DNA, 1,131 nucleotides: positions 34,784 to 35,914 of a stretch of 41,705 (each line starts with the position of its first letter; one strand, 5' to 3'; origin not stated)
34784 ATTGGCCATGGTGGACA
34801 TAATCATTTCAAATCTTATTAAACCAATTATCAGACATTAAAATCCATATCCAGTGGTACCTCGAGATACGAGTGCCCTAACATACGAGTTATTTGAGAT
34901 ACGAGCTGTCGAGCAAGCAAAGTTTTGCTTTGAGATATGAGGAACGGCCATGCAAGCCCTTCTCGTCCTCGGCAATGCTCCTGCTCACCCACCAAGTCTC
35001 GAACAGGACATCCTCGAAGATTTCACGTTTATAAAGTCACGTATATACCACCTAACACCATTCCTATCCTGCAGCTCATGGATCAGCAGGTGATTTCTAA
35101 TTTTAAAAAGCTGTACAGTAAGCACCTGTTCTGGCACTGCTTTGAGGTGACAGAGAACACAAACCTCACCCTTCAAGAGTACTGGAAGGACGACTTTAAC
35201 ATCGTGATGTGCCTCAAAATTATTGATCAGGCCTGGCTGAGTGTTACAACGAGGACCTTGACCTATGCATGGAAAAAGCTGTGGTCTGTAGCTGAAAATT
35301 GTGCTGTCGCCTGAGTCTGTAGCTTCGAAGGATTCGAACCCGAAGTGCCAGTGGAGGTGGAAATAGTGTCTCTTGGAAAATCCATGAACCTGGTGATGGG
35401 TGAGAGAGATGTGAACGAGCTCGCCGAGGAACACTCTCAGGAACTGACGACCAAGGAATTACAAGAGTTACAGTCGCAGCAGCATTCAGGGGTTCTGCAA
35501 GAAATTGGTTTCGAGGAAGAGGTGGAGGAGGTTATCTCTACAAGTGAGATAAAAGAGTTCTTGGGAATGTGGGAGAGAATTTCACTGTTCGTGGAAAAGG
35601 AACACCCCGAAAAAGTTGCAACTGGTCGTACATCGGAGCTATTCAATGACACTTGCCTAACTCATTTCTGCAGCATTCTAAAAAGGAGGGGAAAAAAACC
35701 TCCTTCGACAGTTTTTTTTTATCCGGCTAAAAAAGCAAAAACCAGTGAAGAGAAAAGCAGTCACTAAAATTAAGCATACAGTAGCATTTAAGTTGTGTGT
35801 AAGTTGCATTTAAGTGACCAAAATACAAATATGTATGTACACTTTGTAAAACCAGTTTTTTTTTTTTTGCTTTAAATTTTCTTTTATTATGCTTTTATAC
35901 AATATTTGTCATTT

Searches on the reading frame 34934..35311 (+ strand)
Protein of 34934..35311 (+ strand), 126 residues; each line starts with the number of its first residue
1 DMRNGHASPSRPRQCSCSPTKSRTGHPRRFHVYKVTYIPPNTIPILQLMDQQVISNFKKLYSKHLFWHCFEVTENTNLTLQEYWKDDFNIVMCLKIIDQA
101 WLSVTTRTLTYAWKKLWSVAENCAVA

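Call 18: search_protein_families(library=pfam, proteins=[window:34934-35311:+], max_evalue=0.1)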
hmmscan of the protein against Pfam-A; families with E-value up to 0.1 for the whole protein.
window:34934-35311:+ (126 aa): 1 family
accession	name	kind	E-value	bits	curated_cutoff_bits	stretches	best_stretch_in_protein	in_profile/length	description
PF03184.25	DDE_1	-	1.8e-08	34.6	22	1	34-113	103-177/177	DDE superfamily endonuclease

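Call 34: find_encoding_contigs(protein=window:34937-35311:+, flank=10000, max_places=10)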
Protein window:34937-35311:+ (125 aa): no gene with exactly this product is on record in the collection.

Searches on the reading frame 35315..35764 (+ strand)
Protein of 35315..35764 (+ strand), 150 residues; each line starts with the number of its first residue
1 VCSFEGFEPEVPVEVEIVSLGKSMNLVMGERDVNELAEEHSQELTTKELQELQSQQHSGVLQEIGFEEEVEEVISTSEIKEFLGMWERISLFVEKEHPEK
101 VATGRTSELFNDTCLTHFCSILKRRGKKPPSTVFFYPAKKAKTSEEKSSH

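Call 18: search_protein_families(library=pfam, proteins=[window:35315-35764:+], max_evalue=0.1)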
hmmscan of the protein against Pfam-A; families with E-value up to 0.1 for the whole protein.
window:35315-35764:+ (150 aa): 1 family
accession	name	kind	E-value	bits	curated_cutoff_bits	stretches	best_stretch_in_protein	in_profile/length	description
PF07319.16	DnaI_N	-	0.063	14.4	24.1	0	22-51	23-52/94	Primosomal protein DnaI N-terminus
